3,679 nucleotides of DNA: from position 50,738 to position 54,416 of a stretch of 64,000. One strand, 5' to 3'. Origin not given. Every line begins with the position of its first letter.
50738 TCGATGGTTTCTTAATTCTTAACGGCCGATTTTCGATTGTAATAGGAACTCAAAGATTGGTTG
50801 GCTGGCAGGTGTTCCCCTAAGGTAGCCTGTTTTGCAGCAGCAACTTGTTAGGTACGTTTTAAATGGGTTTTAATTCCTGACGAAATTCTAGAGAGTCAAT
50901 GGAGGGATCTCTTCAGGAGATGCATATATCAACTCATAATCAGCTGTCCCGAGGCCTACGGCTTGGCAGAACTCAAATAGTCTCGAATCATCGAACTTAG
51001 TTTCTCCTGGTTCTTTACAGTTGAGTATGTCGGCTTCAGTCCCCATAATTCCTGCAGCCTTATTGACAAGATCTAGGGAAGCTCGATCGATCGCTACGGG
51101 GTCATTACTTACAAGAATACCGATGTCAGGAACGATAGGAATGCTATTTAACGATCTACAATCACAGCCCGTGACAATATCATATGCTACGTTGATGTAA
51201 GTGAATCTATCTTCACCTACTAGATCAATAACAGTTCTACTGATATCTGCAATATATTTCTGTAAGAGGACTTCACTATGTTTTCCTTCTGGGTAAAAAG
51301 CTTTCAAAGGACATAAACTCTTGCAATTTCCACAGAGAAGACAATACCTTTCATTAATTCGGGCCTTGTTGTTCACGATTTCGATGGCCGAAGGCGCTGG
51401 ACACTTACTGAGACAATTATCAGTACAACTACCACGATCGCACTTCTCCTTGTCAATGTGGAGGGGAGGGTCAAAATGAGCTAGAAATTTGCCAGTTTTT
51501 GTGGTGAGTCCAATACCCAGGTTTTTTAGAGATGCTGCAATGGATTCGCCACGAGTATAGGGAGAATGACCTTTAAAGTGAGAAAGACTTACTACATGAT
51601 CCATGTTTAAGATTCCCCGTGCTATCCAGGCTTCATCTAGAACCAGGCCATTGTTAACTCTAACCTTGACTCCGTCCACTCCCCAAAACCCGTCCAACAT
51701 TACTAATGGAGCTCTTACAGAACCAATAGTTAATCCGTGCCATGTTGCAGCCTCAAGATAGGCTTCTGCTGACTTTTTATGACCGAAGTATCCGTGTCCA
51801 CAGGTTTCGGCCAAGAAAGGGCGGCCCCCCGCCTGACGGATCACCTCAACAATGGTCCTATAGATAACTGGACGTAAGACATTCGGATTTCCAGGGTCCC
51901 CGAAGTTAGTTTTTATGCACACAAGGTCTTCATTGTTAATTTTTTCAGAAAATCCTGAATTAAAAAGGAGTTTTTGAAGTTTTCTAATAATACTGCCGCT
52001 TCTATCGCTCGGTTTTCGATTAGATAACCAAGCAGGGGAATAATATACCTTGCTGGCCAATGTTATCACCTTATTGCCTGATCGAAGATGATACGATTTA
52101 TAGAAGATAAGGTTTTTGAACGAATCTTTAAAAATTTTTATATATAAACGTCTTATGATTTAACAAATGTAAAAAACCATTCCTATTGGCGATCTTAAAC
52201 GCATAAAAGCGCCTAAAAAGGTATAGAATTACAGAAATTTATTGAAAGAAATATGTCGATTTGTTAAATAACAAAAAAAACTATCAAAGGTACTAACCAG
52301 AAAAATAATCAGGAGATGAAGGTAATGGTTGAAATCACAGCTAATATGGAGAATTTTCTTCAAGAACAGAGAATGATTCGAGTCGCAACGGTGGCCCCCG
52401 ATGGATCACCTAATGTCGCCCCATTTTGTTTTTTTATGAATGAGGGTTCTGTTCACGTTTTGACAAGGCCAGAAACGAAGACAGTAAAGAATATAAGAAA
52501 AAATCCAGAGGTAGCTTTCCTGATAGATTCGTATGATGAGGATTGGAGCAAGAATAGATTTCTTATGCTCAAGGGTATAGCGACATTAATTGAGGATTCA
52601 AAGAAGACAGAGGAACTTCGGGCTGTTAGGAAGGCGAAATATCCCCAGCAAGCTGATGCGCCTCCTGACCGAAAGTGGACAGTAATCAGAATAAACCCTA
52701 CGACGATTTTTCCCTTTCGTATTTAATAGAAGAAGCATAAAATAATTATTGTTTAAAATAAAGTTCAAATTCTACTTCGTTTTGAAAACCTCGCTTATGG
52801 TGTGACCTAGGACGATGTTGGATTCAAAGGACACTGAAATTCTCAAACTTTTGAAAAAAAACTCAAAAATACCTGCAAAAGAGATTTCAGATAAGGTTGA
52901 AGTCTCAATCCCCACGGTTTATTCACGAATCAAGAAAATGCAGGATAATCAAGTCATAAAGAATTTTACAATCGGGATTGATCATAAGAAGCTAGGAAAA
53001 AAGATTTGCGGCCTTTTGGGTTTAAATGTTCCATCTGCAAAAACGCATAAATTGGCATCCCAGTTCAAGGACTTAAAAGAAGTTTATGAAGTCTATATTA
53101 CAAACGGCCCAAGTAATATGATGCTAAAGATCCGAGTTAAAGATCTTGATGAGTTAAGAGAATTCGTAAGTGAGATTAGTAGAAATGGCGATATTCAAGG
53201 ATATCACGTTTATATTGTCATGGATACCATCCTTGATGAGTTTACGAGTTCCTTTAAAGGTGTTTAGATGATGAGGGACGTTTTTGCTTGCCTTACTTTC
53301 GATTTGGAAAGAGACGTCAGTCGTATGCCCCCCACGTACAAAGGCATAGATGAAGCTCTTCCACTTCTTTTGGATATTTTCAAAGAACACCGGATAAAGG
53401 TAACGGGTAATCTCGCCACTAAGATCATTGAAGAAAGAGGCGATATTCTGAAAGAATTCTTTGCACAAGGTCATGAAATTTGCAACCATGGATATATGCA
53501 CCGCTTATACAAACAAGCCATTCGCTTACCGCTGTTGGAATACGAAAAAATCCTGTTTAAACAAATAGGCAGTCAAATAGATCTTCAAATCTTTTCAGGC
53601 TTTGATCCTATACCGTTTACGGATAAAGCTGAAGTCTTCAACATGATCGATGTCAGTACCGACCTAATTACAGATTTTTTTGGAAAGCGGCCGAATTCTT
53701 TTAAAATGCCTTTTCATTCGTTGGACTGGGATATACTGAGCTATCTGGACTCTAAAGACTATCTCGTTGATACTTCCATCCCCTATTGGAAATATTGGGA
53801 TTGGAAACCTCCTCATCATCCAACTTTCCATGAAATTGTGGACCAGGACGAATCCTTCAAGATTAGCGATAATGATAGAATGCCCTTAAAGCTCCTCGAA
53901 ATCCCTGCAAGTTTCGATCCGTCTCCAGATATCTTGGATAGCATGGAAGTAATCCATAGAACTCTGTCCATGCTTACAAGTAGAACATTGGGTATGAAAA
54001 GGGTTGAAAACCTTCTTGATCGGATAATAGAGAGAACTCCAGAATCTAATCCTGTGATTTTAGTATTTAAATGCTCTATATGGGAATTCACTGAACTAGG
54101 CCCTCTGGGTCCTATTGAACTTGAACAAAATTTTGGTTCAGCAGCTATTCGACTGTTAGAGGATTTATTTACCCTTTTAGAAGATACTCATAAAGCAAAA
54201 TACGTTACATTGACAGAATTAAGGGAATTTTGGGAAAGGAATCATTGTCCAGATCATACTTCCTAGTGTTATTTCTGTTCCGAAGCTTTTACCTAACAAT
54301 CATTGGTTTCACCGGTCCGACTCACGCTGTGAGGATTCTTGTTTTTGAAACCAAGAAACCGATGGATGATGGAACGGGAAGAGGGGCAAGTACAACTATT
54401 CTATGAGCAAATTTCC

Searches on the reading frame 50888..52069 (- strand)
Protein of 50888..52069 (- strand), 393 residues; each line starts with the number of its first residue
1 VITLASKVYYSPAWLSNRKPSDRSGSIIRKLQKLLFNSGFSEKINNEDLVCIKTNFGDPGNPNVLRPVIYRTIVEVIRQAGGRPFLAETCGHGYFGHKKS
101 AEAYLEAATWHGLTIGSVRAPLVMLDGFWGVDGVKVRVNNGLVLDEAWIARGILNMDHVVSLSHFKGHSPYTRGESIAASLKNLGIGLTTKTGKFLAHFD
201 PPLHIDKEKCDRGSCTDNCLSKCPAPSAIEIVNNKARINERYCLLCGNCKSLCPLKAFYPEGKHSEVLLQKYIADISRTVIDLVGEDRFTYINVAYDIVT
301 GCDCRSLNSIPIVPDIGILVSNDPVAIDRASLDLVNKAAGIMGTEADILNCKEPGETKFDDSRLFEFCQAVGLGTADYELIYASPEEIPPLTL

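Call 64: search_protein_families(library=pfam, proteins=[window:50888-52069:-], max_evalue=0.001)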
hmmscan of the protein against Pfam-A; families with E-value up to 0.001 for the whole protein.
window:50888-52069:- (393 aa): 4 families
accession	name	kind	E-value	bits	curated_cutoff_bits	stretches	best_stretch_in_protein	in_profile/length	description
PF04015.17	DUF362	-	7.9e-33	114.6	24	1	50-333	1-200/200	Domain of unknown function (DUF362)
PF13237.11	Fer4_10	-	2e-05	24.8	25.5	1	205-254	4-53/53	4Fe-4S dicluster domain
PF12837.12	Fer4_6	-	0.00023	21.4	25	0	236-254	2-20/24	4Fe-4S binding domain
PF25160.1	LdpA_Fe-S-bd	-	0.0007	19.8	27.6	0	214-256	4-41/49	LdpA Fe-S cluster-binding domain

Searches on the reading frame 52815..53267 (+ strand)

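Call 64: search_protein_families(library=pfam, proteins=[window:52815-53267:+], max_evalue=0.001)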
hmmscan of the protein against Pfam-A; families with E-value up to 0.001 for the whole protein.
window:52815-53267:+ (150 aa): 5 families
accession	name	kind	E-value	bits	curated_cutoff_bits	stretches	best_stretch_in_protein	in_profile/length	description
PF01037.27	AsnC_trans_reg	-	1.1e-13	51.4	25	1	74-138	7-73/73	Lrp/AsnC ligand binding domain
PF13412.12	HTH_24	-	3.9e-12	46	21.9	1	2-49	1-48/48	Winged helix-turn-helix DNA-binding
PF13404.12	HTH_AsnC-type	-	5.9e-11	42.4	27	1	2-43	1-42/42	AsnC-type helix-turn-helix domain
PF08279.18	HTH_11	-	2.3e-06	27.8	25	1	8-45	4-42/55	HTH domain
PF05043.19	Mga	-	0.00067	20.6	21.1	0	5-59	17-69/87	Mga helix-turn-helix domain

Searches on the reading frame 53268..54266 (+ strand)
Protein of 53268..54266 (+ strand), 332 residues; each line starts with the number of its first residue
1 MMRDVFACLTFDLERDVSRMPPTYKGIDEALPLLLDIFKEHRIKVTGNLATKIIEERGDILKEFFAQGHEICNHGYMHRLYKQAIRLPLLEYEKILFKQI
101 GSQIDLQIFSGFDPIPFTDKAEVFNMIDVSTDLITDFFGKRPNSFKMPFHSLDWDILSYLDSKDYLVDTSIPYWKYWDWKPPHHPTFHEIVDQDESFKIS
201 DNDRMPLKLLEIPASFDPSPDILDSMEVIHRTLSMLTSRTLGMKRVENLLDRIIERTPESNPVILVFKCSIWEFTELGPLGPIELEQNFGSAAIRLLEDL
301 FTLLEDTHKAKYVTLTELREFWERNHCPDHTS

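Call 64: search_protein_families(library=pfam, proteins=[window:53268-54266:+], max_evalue=0.001)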
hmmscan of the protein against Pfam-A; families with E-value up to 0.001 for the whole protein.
window:53268-54266:+ (332 aa): 1 family
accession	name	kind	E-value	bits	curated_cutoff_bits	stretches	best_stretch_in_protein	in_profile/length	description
PF01522.26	Polysacc_deac_1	-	3.3e-11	43.7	23.1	1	21-162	17-118/124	Polysaccharide deacetylase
